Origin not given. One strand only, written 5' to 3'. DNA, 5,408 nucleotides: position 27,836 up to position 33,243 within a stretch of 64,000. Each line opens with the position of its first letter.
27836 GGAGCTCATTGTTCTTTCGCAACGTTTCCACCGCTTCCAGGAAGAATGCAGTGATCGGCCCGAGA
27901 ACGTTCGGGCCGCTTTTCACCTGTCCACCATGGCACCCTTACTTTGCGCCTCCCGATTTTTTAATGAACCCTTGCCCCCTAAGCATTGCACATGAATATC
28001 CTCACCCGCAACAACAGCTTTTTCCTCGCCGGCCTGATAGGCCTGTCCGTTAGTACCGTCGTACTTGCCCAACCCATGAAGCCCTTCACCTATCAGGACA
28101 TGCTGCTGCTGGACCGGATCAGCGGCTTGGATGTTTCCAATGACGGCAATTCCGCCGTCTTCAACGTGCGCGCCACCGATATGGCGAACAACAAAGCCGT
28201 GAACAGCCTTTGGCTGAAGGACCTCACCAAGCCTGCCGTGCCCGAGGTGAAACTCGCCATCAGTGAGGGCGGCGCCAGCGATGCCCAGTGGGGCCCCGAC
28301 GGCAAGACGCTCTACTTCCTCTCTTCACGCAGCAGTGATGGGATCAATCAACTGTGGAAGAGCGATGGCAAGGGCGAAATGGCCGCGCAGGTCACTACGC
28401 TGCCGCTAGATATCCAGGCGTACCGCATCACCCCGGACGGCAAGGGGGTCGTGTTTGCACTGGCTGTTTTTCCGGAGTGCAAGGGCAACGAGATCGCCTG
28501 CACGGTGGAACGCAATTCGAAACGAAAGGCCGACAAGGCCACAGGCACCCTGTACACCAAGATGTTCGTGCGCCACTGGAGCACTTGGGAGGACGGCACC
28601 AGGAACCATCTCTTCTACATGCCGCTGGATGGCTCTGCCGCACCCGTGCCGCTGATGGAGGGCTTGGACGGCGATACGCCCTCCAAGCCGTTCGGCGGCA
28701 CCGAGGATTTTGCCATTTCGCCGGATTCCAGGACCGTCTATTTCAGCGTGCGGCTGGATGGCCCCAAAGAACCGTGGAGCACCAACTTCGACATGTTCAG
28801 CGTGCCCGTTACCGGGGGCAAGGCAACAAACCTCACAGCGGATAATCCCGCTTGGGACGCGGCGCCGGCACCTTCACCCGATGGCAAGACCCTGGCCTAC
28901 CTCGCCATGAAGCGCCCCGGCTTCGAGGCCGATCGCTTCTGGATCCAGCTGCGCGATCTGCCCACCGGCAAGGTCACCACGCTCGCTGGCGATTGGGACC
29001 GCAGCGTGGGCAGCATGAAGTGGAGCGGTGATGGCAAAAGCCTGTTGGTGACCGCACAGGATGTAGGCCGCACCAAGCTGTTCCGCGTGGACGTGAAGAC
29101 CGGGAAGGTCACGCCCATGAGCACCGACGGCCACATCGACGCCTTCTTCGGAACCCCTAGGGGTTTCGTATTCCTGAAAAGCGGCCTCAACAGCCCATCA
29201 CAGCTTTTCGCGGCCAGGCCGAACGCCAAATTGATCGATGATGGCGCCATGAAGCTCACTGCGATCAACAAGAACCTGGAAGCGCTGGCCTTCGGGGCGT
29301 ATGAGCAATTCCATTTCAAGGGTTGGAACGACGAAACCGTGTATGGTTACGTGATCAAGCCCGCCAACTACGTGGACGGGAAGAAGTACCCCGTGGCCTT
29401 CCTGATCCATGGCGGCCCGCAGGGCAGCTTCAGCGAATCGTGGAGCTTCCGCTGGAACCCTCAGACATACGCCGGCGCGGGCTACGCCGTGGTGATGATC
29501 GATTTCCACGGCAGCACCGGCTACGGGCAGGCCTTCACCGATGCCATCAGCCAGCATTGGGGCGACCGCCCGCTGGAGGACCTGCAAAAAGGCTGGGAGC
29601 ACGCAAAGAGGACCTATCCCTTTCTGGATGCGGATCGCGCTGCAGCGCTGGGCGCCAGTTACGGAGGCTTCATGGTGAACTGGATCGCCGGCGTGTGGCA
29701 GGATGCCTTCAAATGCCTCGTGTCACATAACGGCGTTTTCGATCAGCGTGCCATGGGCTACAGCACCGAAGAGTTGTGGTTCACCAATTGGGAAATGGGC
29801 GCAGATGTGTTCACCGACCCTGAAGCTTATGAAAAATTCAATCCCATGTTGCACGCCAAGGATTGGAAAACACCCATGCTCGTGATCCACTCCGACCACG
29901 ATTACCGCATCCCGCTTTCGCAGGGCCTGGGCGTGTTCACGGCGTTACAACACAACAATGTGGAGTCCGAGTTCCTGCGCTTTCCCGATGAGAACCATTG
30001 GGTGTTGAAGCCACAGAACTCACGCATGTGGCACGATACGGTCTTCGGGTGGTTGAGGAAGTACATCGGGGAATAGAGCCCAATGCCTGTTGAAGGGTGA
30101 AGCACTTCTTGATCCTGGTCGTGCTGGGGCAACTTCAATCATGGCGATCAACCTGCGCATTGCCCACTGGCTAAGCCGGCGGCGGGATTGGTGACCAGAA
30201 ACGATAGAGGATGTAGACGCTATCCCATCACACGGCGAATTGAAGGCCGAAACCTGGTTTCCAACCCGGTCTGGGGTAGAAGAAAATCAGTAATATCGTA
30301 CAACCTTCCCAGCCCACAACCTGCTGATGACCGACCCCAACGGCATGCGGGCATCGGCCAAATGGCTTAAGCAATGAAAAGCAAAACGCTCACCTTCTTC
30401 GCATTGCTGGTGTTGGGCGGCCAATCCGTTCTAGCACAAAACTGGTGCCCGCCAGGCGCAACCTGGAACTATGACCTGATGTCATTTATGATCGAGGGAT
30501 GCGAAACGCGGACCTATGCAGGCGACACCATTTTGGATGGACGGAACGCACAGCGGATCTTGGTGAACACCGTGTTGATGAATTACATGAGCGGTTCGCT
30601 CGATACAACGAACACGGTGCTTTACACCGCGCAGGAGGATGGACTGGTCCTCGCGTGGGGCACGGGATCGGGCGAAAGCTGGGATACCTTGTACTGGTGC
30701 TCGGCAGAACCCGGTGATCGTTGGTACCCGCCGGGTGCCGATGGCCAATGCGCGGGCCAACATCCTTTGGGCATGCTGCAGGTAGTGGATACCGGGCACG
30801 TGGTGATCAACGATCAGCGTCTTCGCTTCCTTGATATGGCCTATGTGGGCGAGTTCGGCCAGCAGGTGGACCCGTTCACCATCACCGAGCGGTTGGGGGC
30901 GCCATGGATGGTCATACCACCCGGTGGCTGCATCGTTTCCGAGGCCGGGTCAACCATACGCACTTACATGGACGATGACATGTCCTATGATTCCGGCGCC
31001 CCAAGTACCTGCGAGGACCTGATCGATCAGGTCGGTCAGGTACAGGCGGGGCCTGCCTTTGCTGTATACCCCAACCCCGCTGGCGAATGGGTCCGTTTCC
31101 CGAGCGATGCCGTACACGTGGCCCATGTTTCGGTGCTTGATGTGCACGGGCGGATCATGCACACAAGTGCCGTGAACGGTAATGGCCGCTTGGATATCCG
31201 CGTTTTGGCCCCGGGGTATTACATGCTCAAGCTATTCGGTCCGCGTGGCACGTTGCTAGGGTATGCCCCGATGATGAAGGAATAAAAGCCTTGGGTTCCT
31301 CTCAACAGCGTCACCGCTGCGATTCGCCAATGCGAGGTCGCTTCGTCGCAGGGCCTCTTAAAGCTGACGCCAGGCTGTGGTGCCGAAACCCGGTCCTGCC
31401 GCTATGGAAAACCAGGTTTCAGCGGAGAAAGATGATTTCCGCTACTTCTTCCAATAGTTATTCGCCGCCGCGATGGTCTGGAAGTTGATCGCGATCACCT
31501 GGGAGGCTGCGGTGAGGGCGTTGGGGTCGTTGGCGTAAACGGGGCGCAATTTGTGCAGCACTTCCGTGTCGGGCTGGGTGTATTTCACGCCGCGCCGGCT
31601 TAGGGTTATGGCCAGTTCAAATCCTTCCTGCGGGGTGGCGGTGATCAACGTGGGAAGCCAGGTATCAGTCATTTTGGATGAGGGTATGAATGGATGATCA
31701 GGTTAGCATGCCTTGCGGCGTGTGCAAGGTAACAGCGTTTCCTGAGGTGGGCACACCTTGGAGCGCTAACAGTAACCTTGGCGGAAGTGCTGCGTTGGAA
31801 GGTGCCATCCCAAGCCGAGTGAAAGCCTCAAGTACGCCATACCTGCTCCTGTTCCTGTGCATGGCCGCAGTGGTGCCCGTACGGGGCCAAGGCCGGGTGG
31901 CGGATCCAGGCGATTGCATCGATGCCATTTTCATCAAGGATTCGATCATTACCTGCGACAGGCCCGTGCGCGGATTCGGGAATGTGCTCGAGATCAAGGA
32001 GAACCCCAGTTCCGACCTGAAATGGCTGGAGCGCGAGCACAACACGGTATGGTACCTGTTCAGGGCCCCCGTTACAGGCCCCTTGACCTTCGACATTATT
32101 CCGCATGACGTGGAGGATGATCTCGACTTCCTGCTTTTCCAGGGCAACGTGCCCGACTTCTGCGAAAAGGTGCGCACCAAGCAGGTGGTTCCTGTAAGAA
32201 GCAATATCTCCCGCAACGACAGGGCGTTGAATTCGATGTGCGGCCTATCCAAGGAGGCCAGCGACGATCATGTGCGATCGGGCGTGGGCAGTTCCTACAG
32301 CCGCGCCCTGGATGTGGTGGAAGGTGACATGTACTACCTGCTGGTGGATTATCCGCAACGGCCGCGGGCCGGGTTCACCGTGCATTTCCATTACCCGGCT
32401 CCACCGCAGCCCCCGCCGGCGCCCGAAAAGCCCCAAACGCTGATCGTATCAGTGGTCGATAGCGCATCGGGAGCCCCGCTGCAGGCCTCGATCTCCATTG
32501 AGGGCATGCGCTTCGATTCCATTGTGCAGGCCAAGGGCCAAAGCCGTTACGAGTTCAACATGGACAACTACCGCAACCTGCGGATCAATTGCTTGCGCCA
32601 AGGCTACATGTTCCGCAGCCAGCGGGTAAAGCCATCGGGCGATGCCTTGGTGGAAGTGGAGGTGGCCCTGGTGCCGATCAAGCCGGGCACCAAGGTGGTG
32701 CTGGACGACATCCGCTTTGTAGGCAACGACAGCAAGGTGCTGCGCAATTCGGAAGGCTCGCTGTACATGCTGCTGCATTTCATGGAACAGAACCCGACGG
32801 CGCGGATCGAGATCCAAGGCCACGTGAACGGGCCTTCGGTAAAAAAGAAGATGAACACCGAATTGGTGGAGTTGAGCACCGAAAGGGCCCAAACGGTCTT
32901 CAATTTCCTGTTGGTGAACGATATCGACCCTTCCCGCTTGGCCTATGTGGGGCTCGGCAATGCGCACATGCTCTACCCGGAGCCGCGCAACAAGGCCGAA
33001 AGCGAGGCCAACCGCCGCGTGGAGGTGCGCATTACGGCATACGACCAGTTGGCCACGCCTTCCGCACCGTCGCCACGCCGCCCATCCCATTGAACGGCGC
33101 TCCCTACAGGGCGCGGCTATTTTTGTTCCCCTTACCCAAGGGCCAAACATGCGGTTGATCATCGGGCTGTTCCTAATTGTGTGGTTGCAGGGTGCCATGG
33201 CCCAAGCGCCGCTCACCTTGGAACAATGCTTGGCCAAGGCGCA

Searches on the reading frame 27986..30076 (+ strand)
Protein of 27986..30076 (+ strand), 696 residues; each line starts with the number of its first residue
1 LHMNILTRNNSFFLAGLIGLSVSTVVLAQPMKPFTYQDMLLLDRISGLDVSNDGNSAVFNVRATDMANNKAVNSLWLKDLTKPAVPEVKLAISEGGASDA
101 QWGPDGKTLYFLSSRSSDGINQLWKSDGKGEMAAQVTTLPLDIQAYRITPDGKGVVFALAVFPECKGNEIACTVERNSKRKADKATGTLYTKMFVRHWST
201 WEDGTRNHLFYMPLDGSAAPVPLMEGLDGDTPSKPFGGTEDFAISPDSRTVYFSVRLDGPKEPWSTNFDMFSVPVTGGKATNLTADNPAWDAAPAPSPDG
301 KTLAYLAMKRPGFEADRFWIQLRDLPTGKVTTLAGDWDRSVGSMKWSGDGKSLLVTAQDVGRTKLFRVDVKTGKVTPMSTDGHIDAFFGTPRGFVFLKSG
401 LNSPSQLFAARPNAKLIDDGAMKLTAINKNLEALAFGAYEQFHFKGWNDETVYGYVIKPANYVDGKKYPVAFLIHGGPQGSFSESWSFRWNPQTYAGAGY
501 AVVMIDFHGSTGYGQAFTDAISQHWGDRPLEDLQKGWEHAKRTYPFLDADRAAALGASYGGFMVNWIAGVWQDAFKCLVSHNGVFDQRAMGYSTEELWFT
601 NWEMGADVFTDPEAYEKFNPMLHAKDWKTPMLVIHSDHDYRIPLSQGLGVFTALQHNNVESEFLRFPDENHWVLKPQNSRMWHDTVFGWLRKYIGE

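Call 53: search_protein_families(library=pfam, proteins=[window:27986-30076:+], max_evalue=0.00001)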
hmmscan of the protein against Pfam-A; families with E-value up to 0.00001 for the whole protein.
window:27986-30076:+ (696 aa): 3 families
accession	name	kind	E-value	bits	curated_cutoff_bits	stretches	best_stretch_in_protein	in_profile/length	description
PF00326.27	Peptidase_S9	-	2.6e-62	210.5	22.6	1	486-695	1-211/213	Prolyl oligopeptidase family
PF07676.18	PD40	-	7.5e-11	42.1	20.9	0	287-306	7-26/38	WD40-like Beta Propeller Repeat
PF20434.5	BD-FAE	-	1.7e-06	28.1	26.8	0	465-648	10-209/215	BD-FAE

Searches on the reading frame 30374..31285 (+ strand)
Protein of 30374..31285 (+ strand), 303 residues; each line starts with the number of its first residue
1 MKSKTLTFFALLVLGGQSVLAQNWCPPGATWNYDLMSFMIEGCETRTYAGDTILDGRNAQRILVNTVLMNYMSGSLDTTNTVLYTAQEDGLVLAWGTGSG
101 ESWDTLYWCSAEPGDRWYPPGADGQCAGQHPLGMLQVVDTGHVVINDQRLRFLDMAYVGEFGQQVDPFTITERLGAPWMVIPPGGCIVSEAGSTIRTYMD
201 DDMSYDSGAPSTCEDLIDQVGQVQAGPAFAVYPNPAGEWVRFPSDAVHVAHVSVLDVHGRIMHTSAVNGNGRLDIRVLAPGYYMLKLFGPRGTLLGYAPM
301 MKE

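Call 53: search_protein_families(library=pfam, proteins=[window:30374-31285:+], max_evalue=0.00001)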
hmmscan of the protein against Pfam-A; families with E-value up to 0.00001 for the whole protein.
window:30374-31285:+ (303 aa): 1 family
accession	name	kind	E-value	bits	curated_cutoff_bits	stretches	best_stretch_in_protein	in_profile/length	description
PF18962.6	Por_Secre_tail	-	8e-06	26.5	27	0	231-287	1-62/75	Secretion system C-terminal sorting domain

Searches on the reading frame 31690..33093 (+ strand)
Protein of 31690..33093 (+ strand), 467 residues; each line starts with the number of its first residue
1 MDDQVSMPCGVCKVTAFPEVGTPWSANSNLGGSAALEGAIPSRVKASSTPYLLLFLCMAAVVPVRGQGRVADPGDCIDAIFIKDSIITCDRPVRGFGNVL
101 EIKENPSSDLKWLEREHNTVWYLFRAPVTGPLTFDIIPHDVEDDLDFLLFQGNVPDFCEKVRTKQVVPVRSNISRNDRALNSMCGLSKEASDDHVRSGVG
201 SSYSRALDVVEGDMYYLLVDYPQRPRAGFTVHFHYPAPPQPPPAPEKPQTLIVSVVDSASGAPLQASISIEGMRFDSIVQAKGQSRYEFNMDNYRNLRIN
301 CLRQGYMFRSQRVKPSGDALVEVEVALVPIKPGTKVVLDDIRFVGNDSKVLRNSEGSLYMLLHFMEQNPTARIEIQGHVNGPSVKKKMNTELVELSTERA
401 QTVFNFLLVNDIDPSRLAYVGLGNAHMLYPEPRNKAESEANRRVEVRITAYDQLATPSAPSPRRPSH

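Call 53: search_protein_families(library=pfam, proteins=[window:31690-33093:+], max_evalue=0.00001)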
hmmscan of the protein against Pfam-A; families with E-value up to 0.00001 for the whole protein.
window:31690-33093:+ (467 aa): 1 family
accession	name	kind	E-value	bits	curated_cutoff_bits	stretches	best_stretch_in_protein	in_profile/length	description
PF00691.25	OmpA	-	5.7e-08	33.5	27.2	1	343-435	2-92/98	OmpA family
